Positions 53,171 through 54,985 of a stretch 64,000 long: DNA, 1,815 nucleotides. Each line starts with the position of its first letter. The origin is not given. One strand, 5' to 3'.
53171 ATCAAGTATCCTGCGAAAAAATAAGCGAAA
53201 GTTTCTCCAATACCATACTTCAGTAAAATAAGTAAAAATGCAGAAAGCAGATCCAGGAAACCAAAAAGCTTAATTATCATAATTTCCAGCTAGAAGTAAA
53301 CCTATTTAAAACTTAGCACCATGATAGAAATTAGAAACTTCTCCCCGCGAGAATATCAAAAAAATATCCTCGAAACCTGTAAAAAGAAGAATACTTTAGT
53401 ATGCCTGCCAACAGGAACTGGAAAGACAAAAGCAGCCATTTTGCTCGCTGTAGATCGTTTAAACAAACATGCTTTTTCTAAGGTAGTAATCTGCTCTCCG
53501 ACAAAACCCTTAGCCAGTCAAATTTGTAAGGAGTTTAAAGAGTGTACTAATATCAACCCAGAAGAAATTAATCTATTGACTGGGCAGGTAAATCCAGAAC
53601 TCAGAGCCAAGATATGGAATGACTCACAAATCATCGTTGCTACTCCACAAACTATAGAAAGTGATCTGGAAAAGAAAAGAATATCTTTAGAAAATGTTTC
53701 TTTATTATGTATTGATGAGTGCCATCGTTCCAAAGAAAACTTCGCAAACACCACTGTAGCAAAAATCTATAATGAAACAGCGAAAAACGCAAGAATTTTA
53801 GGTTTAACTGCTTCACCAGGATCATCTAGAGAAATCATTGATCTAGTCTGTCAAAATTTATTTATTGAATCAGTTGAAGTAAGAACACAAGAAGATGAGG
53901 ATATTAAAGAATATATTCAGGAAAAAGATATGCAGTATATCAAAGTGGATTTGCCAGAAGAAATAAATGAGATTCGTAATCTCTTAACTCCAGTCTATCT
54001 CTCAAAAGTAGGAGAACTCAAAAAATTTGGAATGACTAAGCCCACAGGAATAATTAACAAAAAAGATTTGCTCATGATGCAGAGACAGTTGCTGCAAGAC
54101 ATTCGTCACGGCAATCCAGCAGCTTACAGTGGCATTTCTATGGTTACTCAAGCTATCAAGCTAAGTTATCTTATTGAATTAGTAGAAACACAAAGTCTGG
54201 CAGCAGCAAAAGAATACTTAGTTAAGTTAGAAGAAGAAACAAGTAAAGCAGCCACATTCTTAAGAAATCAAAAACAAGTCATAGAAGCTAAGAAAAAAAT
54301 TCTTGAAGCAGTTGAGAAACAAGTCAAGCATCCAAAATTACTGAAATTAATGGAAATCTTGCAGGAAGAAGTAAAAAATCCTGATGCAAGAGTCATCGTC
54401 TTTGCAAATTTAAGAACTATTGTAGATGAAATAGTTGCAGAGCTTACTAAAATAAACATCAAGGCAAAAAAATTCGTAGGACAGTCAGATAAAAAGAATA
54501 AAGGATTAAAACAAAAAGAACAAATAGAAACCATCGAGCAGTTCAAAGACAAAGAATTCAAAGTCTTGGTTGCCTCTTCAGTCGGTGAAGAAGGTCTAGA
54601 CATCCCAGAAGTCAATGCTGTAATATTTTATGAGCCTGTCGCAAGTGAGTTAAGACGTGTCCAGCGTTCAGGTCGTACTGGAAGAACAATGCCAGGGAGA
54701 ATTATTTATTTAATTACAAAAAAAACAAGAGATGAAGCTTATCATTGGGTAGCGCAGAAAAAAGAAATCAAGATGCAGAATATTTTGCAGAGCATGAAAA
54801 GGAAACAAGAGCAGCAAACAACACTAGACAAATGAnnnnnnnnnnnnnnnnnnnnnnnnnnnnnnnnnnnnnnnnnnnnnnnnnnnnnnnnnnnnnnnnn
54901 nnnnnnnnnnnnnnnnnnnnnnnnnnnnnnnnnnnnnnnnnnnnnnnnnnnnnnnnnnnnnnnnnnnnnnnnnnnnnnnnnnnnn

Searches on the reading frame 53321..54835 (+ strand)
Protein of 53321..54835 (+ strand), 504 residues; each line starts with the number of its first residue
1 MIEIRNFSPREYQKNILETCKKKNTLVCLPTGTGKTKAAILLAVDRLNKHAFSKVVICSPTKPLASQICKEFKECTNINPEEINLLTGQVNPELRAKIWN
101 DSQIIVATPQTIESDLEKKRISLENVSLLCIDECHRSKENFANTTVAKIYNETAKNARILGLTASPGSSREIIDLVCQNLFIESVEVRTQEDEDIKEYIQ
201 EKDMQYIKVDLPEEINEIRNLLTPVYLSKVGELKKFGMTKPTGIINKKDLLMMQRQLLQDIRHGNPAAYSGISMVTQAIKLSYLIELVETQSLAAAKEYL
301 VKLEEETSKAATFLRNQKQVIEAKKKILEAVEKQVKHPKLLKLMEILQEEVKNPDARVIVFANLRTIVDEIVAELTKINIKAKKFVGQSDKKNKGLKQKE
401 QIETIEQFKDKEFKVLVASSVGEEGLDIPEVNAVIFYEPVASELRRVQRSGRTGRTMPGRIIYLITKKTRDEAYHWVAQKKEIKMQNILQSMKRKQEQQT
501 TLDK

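Call 10: search_protein_families(library=ncbifam, proteins=[window:53321-54835:+], max_evalue=0.01)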
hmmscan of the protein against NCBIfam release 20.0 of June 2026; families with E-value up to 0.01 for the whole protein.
window:53321-54835:+ (504 aa): 39 families (the best 25 are shown)
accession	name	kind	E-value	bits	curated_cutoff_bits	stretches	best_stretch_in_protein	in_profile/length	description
NF010337.0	PRK13766.1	equivalog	5.5e-172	573.7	610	1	5-500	13-512/781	Hef nuclease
NF008394.0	PRK11192.1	equivalog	2.3e-30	105.8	507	2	14-211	32-237/441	ATP-dependent RNA helicase SrmB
NF008744.0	PRK11776.1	equivalog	8.4e-29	100.4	524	2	27-222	46-237/460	ATP-dependent RNA helicase DbpA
NF053631.1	RNA_helic_CshA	equivalog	6.5e-25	87.9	646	2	310-488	190-363/434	degradosome RNA helicase CshA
NF002340.1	PRK01297.1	equivalog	1.3e-20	73.5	564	2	321-474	214-359/372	ATP-dependent RNA helicase RhlB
NF053711.1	RNA_heli_RhlE1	exception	8.9e-20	70.8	750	2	323-467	218-350/434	RNA helicase RhlE1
TIGR04121.1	DEXH_lig_assoc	equivalog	7.6e-17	60.3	850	2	4-197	9-218/804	ligase-associated DNA damage response DEXH box helicase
NF053636.1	DDHlcsCsdAPsy1082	equivalog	2.3e-15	56.1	890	2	22-142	40-167/512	DEAD/DEAH box helicase CsdA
NF010338.0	PRK13767.1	equivalog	8.6e-15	54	849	2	319-462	254-395/877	ATP-dependent helicase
TIGR04095.1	dnd_restrict_1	equivalog_domain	2.7e-14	53.1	600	2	6-166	6-168/451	DNA phosphorothioation system restriction enzyme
NF053632.1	heli_RadD_YejH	equivalog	3.3e-14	52.1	720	2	21-166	21-151/573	DNA repair helicase RadD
NF003419.0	PRK04837.1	equivalog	5.3e-14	51.8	588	1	321-456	221-350/424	ATP-dependent RNA helicase RhlB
NF007882.0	PRK10590.1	equivalog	5.9e-14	51.9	743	2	313-457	201-340/456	ATP-dependent RNA helicase RhlE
NF001308.0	PRK00254.1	equivalog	4.1e-13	48.4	1216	1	18-180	35-193/720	ATP-dependent DNA helicase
NF008642.0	PRK11634.1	equivalog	6e-12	44.8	989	2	392-470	275-354/628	DEAD/DEAH family ATP-dependent RNA helicase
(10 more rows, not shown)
